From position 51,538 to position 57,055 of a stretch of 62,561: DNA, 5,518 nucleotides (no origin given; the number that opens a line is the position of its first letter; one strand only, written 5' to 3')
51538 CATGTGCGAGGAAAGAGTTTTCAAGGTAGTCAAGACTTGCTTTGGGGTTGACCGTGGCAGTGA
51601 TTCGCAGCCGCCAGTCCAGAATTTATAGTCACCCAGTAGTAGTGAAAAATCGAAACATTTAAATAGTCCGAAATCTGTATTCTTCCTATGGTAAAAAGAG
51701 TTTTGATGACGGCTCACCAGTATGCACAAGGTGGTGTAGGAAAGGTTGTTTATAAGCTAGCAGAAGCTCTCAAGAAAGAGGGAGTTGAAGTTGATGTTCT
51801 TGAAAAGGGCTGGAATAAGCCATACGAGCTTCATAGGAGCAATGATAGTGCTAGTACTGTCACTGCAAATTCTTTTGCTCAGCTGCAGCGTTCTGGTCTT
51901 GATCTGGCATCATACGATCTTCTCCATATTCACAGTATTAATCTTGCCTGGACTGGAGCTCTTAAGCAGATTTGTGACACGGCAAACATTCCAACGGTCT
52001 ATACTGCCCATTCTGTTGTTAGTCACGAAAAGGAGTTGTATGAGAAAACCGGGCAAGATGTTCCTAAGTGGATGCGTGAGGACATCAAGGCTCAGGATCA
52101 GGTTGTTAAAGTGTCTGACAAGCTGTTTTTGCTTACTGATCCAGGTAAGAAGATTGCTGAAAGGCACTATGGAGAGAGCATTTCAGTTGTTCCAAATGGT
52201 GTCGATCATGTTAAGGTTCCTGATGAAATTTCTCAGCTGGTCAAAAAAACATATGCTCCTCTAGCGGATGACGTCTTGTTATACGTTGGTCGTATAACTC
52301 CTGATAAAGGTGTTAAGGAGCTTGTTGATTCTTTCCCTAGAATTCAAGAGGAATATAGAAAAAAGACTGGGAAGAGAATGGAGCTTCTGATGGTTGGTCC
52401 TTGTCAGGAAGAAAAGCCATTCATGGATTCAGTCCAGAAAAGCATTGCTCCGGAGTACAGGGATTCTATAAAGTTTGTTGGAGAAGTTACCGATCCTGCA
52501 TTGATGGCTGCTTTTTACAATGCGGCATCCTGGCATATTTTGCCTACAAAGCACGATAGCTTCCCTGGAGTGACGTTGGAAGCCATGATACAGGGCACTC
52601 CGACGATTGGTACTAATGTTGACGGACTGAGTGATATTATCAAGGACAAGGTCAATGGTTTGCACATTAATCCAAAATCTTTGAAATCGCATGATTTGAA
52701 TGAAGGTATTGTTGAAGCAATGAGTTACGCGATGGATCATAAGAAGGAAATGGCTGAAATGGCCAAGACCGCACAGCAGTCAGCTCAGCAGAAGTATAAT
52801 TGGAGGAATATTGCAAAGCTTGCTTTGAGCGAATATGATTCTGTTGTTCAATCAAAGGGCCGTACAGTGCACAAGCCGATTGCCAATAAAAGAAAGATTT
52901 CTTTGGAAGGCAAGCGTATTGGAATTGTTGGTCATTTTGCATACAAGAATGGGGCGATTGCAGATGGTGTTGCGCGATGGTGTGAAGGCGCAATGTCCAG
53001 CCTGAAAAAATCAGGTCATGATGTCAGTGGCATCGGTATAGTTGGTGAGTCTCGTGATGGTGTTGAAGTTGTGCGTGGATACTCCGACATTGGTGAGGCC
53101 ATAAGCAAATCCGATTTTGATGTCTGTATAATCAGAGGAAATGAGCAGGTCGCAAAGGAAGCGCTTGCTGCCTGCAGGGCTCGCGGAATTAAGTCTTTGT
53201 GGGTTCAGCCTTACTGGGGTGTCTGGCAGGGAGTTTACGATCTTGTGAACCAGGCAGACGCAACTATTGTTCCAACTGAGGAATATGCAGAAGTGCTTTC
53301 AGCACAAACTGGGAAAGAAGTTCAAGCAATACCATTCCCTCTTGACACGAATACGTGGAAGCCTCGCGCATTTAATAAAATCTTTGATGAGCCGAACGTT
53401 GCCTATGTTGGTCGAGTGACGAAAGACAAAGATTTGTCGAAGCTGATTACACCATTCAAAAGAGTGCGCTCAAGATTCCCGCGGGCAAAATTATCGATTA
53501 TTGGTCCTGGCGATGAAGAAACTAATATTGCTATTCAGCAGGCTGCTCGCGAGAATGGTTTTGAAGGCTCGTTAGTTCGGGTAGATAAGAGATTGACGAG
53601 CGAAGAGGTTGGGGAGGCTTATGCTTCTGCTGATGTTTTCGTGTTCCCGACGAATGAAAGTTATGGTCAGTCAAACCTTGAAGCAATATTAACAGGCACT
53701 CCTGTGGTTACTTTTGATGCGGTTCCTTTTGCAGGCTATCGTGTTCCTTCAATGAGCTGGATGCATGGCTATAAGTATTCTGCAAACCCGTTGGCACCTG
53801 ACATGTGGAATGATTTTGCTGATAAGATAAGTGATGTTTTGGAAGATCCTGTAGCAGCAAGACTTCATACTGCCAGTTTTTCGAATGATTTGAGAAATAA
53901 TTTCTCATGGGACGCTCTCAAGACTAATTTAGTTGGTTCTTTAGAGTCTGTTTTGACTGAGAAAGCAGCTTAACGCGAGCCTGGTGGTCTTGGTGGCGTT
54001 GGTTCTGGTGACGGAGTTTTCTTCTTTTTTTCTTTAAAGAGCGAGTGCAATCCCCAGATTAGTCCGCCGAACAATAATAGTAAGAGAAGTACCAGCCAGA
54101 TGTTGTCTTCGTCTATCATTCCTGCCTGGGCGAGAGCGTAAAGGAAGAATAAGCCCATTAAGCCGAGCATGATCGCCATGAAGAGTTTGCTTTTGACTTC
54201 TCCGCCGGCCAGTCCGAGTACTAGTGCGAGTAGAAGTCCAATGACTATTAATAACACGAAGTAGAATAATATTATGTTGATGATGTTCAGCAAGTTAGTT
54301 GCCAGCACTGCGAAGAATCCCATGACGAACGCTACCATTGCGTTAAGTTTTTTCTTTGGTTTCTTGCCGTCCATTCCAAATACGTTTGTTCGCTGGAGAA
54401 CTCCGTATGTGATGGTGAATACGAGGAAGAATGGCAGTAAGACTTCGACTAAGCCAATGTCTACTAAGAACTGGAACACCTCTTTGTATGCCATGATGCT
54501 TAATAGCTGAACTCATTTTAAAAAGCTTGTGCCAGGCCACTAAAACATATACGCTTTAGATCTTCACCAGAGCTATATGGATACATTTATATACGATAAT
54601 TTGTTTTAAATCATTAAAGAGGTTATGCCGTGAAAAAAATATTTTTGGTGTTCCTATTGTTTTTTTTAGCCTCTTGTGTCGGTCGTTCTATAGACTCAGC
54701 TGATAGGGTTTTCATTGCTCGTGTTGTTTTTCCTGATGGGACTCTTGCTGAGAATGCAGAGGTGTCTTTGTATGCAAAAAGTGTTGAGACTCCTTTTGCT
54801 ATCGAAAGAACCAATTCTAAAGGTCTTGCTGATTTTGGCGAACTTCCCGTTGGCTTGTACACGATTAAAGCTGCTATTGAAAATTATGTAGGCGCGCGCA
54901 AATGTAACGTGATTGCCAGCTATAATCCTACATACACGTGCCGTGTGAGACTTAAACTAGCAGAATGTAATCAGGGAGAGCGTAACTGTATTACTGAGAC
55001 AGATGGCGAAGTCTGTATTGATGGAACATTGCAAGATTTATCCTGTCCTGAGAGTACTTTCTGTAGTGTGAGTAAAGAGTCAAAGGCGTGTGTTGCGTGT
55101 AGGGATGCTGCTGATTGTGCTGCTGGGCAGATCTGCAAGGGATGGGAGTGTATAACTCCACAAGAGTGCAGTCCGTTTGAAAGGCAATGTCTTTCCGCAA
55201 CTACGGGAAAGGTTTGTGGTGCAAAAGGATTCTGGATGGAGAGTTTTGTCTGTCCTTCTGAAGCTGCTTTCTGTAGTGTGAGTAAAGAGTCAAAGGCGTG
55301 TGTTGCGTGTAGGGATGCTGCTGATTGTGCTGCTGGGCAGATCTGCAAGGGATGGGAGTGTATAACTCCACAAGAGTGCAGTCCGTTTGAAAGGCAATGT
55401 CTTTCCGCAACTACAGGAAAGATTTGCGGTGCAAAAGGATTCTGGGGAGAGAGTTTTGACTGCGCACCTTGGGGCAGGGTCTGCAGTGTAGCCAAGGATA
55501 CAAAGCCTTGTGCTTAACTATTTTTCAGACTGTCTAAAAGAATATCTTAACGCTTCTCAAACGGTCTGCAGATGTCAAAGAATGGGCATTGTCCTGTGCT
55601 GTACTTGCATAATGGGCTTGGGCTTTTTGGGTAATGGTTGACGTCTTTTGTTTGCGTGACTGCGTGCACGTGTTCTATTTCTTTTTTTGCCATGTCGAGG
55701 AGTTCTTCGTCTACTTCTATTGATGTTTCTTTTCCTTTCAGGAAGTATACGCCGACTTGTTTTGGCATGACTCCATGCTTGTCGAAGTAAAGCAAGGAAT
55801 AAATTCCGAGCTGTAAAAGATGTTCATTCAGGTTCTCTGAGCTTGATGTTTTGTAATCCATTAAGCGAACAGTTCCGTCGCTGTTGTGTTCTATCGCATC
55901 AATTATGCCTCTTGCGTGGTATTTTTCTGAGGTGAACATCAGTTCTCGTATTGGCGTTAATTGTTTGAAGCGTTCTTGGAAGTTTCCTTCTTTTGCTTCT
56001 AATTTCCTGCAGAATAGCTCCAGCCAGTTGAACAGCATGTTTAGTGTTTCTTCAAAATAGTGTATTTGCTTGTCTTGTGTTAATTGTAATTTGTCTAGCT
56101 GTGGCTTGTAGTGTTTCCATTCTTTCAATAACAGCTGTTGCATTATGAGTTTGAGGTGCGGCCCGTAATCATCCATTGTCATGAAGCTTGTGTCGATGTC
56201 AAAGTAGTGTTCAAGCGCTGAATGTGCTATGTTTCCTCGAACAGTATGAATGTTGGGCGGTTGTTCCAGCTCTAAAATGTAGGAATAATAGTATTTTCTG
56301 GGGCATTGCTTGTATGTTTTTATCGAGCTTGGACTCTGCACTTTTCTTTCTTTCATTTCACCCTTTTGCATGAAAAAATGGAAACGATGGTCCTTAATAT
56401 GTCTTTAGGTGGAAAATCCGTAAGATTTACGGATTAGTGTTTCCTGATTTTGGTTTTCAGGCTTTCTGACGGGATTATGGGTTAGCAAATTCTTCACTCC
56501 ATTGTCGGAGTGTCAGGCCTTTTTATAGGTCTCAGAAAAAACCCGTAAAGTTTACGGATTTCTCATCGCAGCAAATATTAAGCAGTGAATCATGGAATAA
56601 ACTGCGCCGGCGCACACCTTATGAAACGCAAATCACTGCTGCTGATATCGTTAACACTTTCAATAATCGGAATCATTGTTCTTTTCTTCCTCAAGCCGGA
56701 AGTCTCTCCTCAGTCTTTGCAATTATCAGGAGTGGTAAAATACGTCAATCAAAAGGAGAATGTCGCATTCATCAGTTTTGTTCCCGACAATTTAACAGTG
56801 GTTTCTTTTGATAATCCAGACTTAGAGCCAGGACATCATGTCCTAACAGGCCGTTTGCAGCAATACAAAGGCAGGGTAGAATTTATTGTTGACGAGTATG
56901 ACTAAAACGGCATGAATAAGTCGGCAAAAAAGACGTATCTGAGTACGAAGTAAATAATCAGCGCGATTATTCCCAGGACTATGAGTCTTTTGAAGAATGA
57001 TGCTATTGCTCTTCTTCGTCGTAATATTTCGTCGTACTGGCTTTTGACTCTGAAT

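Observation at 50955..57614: Five copies of a 15-bp palindrome, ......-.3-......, confined to three divergent promoter regions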

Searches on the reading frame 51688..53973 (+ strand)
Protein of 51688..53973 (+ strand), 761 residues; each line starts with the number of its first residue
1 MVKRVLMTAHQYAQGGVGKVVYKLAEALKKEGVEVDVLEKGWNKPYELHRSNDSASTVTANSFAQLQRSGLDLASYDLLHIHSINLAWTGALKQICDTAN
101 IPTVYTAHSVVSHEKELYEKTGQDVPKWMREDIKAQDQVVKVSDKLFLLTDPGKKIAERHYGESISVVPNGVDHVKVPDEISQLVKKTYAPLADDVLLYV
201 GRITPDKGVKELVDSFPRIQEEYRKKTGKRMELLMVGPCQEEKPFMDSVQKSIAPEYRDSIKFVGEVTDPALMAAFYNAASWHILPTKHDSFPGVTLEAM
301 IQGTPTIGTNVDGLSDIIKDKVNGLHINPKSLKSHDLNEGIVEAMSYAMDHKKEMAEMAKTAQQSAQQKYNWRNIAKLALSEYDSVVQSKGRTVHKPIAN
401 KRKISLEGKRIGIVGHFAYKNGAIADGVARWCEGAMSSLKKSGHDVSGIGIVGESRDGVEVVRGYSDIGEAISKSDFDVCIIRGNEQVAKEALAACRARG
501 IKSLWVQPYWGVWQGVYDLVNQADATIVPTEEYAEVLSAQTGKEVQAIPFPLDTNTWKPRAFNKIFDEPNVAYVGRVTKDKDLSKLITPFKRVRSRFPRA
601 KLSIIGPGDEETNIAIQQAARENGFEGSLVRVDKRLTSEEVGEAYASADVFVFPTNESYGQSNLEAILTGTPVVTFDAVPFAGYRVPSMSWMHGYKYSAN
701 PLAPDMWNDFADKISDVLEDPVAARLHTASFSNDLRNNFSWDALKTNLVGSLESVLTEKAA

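Call 7: search_protein_families(library=pfam, proteins=[window:51688-53973:+], max_evalue=0.01)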
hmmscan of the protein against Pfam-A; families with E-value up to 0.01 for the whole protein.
window:51688-53973:+ (761 aa): 8 families
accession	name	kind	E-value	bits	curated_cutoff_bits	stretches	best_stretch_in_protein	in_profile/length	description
PF13692.12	Glyco_trans_1_4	-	7.4e-42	143.4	27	2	195-342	2-137/142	Glycosyl transferases group 1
PF00534.26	Glycos_transf_1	-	3.9e-41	140.9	26.4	2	190-360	11-170/172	Glycosyl transferases group 1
PF20706.3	GT4-conflict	-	8.3e-23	81.4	26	2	192-377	195-383/385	Family 4 Glycosyltransferase in conflict systems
PF13439.12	Glyco_transf_4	-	9.9e-20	71.7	28.5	1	15-174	2-168/170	Glycosyltransferase Family 4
PF13579.12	Glyco_trans_4_4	-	3.3e-09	37.7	29.7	1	15-171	1-158/158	Glycosyl transferase 4-like domain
PF13524.12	Glyco_trans_1_2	-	1.1e-07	32.4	25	1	261-378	29-141/144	Glycosyl transferase-like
PF08323.17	Glyco_transf_5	-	0.00013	22.2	22.7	1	4-43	1-44/239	Starch synthase catalytic domain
PF13380.12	CoA_binding_2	-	0.0011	19.9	22.8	1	429-527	13-105/116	CoA binding domain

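Call 38: search_protein_families(library=padloc, proteins=[window:51688-53973:+], max_evalue=0.001)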
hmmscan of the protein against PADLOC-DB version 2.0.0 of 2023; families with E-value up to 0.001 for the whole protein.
window:51688-53973:+ (761 aa): 0 families

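Call 84: search_protein_families(library=ncbifam, proteins=[window:51688-53973:+], max_evalue=0.001)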
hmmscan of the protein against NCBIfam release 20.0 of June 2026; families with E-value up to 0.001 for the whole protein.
window:51688-53973:+ (761 aa): 30 families (the best 25 are shown)
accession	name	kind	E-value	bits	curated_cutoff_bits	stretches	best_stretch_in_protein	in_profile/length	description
TIGR02149.1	glgA_Coryne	subfamily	6.8e-36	124.2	302.4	2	41-387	54-391/391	glycogen synthase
TIGR03449.1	mycothiol_MshA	equivalog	3.6e-31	108.5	462.5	2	43-387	69-404/406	D-inositol-3-phosphate glycosyltransferase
TIGR04157.1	glyco_rSAM_CFB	subfamily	1.2e-30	106.8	400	2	123-377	150-400/406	TIGR04157 family glycosyltransferase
TIGR03999.1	thiol_BshA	equivalog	1e-29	103.6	273.7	2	14-386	11-373/375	N-acetyl-alpha-D-glucosaminyl L-malate synthase BshA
NF047684.1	TeichurnBiosyTuaC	equivalog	2.9e-26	92.3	550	1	75-387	108-390/391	teichuronic acid biosynthesis protein TuaC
NF012028.0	PRK15484.1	subfamily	5.1e-26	91.6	618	1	164-377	162-369/380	lipopolysaccharide N-acetylglucosaminyltransferase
NF038295.1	EPS_HpsP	equivalog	5.5e-24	84.9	550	1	74-386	91-387/388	hormogonium polysaccharide biosynthesis glycosyltransferase HpsP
TIGR04047.1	MSMEG_0565_glyc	hypoth_equivalog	6.4e-24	84.7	259.85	2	121-384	124-372/373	MSMEG_0565 family glycosyltransferase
TIGR03088.1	stp2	hypoth_equivalog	2.7e-23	82.6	409.05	2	164-384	161-371/374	TIGR03088 family PEP-CTERM/XrtA system glycosyltransferase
TIGR04063.1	stp3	hypoth_equivalog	2.8e-23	82.5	442.05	2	76-385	93-394/397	TIGR04063 family PEP-CTERM/XrtA system glycosyltransferase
NF053787.1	GlcN_PG_synth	equivalog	1.7e-22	79.8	480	2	125-387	125-360/361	N-acetylglucosaminyl phosphatidylglycerol synthase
NF041876.1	EPS_EpsE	equivalog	9.7e-22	77.7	400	2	158-377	181-387/389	exopolysaccharide biosynthesis GT4 family glycosyltransferase EpsE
NF049988.1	MGlcDAGSynMgs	equivalog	3.1e-16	59.7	400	2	76-389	87-390/398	alpha-monoglucosyldiacylglycerol synthase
NF041010.1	glycosy_Agl16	equivalog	3.2e-16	59.1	575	1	14-385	14-350/352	glycosylation protein Agl16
NF038255.1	exopoly_VpsD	equivalog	1.2e-15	57.2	300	1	522-675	156-311/381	VpsD family glycosyltransferase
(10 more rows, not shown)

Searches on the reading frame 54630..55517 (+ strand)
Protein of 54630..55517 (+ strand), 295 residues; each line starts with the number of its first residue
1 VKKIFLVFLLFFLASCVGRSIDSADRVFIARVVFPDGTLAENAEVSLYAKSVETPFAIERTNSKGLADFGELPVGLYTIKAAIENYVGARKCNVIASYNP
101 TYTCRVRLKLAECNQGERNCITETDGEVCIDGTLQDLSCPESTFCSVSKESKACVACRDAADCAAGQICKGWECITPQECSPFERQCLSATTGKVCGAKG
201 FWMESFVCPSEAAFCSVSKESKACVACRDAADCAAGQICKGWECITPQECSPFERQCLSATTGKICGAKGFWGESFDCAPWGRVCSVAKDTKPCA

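Call 7: search_protein_families(library=pfam, proteins=[window:54630-55517:+], max_evalue=0.01)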
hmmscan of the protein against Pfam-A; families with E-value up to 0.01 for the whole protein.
window:54630-55517:+ (295 aa): 1 family
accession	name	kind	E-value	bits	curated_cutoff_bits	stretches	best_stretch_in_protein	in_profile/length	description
PF13620.12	CarboxypepD_reg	-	0.0018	19.1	32.3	1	31-108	5-81/82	Carboxypeptidase regulatory-like domain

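Call 38: search_protein_families(library=padloc, proteins=[window:54630-55517:+], max_evalue=0.001)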
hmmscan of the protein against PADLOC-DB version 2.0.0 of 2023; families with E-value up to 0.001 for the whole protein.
window:54630-55517:+ (295 aa): 0 families

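Call 84: search_protein_families(library=ncbifam, proteins=[window:54630-55517:+], max_evalue=0.001)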
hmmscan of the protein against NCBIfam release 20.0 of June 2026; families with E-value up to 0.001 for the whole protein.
window:54630-55517:+ (295 aa): 0 families

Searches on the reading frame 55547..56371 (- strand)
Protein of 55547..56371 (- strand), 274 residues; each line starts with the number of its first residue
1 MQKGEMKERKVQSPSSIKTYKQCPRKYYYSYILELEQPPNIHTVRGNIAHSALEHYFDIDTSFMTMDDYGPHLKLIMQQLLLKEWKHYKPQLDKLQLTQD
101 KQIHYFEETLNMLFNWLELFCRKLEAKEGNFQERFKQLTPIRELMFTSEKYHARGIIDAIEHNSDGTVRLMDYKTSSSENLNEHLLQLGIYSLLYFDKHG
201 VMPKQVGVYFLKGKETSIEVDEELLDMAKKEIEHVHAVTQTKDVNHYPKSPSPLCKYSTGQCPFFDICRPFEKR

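Call 7: search_protein_families(library=pfam, proteins=[window:55547-56371:-], max_evalue=0.01)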
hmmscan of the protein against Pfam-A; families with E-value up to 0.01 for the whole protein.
window:55547-56371:- (274 aa): 3 families
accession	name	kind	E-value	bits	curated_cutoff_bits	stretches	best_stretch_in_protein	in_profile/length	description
PF12705.13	PDDEXK_1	-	7.1e-27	95.3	22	1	13-269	3-247/247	PD-(D/E)XK nuclease superfamily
PF01930.23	Cas_Cas4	-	7.9e-10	39.5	22.7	1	154-268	53-158/160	Domain of unknown function DUF83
PF08696.17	Dna2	-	8.6e-07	29.3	22.4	1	13-137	57-171/204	DNA replication factor Dna2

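Call 10: find_encoding_contigs(protein=window:55547-56371:-, flank=10000, max_places=10)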
Protein window:55547-56371:- (274 aa): 1 contig read that carries it; 1 place shown.
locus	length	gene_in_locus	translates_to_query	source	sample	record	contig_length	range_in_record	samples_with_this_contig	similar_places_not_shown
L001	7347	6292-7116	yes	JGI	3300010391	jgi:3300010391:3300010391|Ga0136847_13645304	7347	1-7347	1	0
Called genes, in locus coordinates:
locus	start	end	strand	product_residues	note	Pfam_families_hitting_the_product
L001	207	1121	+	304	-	PF02401:LYTB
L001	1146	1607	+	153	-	-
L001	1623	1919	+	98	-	-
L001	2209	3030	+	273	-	PF00413:Peptidase_M10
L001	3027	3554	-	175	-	-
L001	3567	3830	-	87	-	PF01247:Ribosomal_L35Ae, PF01782:RimM (faint)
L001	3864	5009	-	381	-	PF01970:TctA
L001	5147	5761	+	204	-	PF00211:Guanylate_cyc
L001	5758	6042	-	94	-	-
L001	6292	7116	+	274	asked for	PF08696:Dna2 (weak), PF12705:PDDEXK_1, PF01930:Cas_Cas4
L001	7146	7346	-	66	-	?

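Call 38: search_protein_families(library=padloc, proteins=[window:55547-56371:-], max_evalue=0.001)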
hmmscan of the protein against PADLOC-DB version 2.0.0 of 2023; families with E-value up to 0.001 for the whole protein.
window:55547-56371:- (274 aa): 15 families
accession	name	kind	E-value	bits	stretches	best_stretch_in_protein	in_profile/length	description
PDLC00943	Cas4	-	2.5e-18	64.7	2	131-269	45-179/180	CRISPR-associated protein Cas4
PDLC01250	Cas4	-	1.9e-17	62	1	123-268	36-167/168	"CAS-I,CAS-II,CAS-III,CAS-IV,CAS-V,CAS-VI; acquisition_associated"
PDLC02034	Cas4d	-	4e-16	57.2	2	137-273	56-185/192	-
PDLC01447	Cas4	-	1e-13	50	1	11-270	4-159/161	"CAS-I,CAS-II,CAS-III,CAS-IV,CAS-V,CAS-VI; acquisition_associated"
PDLC00060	DruK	-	5e-13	47.1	1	13-271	3-262/347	PD-(D/E)XK nuclease superfamily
PDLC00944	Cas4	-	3.8e-12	44.7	1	131-268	45-176/177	Cas4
PDLC00059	DruK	-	8.2e-12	42.9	1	94-257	66-227/326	PD-(D/E)XK nuclease superfamily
PDLC02083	Cas4_II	-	1.3e-11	43.2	1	135-268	57-183/186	-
PDLC01611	Cas4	-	1.9e-10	39.3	1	156-268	54-156/158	"CAS-I,CAS-II,CAS-III,CAS-IV,CAS-V,CAS-VI; acquisition_associated"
PDLC01773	Cas4c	-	2.3e-10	38.2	1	131-270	64-195/229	-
PDLC02087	Cas4b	-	4.9e-10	37.8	1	105-268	28-188/189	-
PDLC02035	Cas4d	-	3.4e-08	31.2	1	140-248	52-159/196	-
PDLC02410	Aga_Cas4-like_Nuc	-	3.2e-07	28.4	1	138-269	119-251/255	Class II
PDLC01771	Cas4b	-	2.7e-05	22.4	1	157-268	60-158/162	-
PDLC02406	Aga_Cas4-like_Nuc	-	3.4e-05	21.5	0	136-193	154-210/308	Class II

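Call 84: search_protein_families(library=ncbifam, proteins=[window:55547-56371:-], max_evalue=0.001)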
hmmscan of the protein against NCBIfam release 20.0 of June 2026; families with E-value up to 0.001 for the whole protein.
window:55547-56371:- (274 aa): 3 families
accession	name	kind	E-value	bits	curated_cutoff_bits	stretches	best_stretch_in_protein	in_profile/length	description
TIGR00372.1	cas4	equivalog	9.4e-18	64.7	65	1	131-269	45-179/180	CRISPR-associated protein Cas4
NF049935.1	cas4g_cas1g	exception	8.9e-11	40.9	560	1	138-273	60-194/546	CRISPR-associated endonuclease Cas4g/Cas1g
TIGR02786.1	addB_alphas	equivalog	0.00016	19.9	486.5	1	15-178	755-906/1024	double-strand break repair protein AddB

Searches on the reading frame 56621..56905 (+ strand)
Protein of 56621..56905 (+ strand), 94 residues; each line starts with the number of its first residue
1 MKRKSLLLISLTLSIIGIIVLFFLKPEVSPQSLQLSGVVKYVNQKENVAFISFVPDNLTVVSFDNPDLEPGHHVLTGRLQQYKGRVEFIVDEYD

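Call 7: search_protein_families(library=pfam, proteins=[window:56621-56905:+], max_evalue=0.01)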
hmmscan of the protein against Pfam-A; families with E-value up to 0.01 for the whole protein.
window:56621-56905:+ (94 aa): 0 families

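Call 38: search_protein_families(library=padloc, proteins=[window:56621-56905:+], max_evalue=0.001)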
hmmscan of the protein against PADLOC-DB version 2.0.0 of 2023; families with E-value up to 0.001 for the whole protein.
window:56621-56905:+ (94 aa): 0 families

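Call 84: search_protein_families(library=ncbifam, proteins=[window:56621-56905:+], max_evalue=0.001)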
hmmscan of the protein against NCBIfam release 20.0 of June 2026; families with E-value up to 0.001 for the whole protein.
window:56621-56905:+ (94 aa): 0 families

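Call 101: predict_structure(protein=window:56621-56905:+)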
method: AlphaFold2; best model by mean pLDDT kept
length: 94 residues; sequences in the alignment: 1
mean_pLDDT: 58.7   pTM: 0.28
mean pLDDT of the five models: 58.7, 57.6, 55.2, 50.4, 43.4
residues with pLDDT >= 90: 3; 70-90: 21; 50-70: 42; < 50: 28
segments of 3 or more residues with pLDDT < 50: 27-47, 54-57
pLDDT, mean of each block of 10 residues (from residue 1): 78 87 59 38 46 50 52 58 61 55
secondary structure, 60 per line:
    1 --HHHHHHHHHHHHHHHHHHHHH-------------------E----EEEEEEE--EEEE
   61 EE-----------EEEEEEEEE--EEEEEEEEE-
elements in order: H3-23 E48-54 E57-62 E74-82 E85-93
